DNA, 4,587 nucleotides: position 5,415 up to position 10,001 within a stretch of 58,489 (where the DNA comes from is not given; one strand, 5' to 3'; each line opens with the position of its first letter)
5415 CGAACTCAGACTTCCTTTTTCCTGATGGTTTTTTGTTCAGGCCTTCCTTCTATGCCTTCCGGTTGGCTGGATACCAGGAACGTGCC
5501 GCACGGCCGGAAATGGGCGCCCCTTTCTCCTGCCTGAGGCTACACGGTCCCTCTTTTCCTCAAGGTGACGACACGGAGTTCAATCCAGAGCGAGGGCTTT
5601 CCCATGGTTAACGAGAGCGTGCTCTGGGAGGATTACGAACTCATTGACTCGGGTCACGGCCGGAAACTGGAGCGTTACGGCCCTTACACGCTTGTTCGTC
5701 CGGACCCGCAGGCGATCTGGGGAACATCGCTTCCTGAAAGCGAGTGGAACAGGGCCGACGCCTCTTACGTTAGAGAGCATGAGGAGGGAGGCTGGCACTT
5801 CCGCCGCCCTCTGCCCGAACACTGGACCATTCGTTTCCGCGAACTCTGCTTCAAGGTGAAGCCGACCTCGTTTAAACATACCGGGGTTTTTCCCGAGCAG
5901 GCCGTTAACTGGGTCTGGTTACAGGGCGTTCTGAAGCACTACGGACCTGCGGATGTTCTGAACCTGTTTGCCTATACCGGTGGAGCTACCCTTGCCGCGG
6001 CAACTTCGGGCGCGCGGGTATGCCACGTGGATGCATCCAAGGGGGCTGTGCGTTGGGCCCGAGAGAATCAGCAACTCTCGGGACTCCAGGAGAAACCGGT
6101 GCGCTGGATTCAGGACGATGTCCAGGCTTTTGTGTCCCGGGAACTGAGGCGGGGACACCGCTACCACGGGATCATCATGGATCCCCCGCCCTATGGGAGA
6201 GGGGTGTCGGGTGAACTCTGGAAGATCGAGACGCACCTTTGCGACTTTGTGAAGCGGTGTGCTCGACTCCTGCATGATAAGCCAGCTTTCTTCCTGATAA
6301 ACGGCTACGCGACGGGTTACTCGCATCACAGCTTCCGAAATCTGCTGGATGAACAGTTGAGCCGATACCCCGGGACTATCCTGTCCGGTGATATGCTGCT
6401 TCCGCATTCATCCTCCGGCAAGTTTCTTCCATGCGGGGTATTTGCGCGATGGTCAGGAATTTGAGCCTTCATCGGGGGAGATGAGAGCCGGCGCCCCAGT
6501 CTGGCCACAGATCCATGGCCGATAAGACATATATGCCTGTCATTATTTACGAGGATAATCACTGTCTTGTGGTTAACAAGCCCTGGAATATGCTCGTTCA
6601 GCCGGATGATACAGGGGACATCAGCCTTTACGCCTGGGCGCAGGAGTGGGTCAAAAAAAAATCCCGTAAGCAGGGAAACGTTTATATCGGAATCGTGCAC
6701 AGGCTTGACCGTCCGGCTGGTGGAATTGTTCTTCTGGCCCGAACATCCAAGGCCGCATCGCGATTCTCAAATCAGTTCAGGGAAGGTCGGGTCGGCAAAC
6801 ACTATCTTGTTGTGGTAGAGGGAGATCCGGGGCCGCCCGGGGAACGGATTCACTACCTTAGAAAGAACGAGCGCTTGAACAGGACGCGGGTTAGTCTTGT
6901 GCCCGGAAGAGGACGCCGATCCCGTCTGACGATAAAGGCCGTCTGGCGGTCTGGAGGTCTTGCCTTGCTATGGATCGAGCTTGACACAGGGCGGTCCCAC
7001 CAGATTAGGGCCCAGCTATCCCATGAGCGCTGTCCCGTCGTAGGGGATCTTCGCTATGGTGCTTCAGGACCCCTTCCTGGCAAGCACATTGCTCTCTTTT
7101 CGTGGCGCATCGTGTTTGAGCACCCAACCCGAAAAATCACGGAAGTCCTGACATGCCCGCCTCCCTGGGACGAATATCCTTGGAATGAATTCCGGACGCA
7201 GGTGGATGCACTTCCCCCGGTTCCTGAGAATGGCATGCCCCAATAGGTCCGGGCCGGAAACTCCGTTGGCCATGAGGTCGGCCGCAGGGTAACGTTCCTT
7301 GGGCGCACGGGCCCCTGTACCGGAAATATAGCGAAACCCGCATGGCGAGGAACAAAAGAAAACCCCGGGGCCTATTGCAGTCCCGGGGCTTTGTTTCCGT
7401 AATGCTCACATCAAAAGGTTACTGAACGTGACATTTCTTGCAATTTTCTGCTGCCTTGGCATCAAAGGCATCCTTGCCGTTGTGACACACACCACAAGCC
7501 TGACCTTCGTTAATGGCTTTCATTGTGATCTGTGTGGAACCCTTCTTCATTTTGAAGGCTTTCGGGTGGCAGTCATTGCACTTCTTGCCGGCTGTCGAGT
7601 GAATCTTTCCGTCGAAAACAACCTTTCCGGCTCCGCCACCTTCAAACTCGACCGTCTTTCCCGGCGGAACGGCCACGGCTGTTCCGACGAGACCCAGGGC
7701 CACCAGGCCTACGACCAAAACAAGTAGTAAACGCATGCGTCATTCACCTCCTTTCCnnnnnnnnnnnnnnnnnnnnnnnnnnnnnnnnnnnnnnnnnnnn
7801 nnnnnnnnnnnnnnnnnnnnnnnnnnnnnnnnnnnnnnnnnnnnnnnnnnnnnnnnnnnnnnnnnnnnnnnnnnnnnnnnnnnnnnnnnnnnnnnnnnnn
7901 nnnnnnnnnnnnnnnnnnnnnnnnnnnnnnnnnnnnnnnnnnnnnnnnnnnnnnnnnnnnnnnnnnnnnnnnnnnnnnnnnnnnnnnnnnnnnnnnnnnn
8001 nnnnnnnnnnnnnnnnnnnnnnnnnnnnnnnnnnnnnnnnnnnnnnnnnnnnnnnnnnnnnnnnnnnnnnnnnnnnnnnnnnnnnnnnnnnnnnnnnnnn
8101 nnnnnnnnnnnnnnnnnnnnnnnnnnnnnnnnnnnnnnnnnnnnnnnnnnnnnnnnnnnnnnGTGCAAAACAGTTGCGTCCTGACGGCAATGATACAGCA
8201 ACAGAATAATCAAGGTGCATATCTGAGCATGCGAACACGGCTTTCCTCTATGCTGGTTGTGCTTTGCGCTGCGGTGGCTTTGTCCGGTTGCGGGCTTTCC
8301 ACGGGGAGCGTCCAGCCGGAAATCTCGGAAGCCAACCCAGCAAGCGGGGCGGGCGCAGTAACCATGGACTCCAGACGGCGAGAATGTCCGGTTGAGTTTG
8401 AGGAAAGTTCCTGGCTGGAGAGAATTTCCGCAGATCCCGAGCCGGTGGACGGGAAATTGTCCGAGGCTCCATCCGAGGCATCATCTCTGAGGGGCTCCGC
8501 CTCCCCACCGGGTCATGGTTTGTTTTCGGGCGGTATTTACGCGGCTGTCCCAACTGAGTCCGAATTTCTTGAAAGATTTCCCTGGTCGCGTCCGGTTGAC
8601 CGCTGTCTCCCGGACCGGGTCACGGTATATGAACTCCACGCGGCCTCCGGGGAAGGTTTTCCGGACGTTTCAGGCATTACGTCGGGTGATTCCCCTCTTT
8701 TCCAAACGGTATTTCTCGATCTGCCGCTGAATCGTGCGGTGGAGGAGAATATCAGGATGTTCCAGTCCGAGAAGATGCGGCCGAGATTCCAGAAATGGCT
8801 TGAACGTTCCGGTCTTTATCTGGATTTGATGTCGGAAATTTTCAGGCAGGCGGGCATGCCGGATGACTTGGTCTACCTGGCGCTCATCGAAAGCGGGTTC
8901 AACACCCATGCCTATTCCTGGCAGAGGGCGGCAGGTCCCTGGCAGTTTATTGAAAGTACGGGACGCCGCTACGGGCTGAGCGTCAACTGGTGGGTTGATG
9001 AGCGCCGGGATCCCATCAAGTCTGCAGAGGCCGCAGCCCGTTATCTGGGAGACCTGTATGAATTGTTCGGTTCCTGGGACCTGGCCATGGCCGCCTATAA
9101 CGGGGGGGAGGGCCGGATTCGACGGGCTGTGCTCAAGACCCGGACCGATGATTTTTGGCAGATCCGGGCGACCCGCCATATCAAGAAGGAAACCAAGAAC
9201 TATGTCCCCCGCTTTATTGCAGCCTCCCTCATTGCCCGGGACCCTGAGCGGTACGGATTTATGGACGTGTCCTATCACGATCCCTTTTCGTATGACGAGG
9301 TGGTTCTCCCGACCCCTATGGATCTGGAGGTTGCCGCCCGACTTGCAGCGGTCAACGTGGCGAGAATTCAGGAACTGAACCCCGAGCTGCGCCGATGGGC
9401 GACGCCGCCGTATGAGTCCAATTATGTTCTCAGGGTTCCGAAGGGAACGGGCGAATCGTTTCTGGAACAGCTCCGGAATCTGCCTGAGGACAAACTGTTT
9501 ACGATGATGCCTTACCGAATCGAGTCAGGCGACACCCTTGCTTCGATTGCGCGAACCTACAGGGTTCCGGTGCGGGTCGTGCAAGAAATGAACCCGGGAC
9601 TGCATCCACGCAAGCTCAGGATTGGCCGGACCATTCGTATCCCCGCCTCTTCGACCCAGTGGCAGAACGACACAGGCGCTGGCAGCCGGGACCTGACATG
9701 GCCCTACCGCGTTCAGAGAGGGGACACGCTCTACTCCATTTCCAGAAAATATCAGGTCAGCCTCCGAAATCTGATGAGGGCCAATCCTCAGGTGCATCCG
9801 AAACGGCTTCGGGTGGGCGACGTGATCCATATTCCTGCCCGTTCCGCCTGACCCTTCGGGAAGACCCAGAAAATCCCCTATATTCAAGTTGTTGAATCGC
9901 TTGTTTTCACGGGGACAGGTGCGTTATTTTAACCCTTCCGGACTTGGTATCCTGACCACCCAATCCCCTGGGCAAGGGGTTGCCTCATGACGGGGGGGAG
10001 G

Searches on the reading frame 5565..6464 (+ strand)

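Call 60: search_protein_families(library=pfam, proteins=[window:5565-6464:+], max_evalue=0.0001)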
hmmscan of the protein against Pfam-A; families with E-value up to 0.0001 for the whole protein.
window:5565-6464:+ (299 aa): 2 families
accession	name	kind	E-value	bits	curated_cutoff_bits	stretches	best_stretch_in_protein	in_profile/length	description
PF10672.15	Methyltrans_SAM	-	3.3e-12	46.7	27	1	85-214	84-210/286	S-adenosylmethionine-dependent methyltransferase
PF03602.21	Cons_hypoth95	-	2.7e-05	24.3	24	1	126-212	40-125/182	Conserved hypothetical protein 95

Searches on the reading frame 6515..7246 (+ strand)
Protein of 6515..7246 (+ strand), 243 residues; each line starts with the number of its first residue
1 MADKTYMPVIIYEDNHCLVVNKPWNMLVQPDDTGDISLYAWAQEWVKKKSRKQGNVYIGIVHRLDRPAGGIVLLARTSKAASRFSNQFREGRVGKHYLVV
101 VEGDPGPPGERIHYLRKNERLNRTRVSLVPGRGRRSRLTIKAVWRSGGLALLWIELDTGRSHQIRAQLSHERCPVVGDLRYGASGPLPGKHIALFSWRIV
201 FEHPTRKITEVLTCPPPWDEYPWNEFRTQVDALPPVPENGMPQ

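Call 60: search_protein_families(library=pfam, proteins=[window:6515-7246:+], max_evalue=0.0001)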
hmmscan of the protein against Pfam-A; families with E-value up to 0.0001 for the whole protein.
window:6515-7246:+ (243 aa): 1 family
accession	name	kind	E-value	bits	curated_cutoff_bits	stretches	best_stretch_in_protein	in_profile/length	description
PF00849.27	PseudoU_synth_2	-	1.4e-28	100.4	26.8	1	17-170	2-152/152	RNA pseudouridylate synthase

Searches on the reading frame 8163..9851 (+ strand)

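Call 60: search_protein_families(library=pfam, proteins=[window:8163-9851:+], max_evalue=0.0001)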
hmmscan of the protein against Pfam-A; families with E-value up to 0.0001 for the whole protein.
window:8163-9851:+ (562 aa): 4 families
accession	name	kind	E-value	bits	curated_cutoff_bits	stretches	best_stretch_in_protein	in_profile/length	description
PF01476.26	LysM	-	1.2e-25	89.6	20.9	2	515-558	1-43/43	LysM domain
PF01464.25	SLT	-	9.6e-24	83.6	21.3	1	232-333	13-115/117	Transglycosylase SLT domain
PF23457.1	LysM2_NFP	-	1.4e-10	41.5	36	0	446-494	3-54/56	NFP LysM2 domain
PF23577.1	LysM_RLK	-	3.7e-05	24.1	27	0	451-480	3-32/44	LysM domain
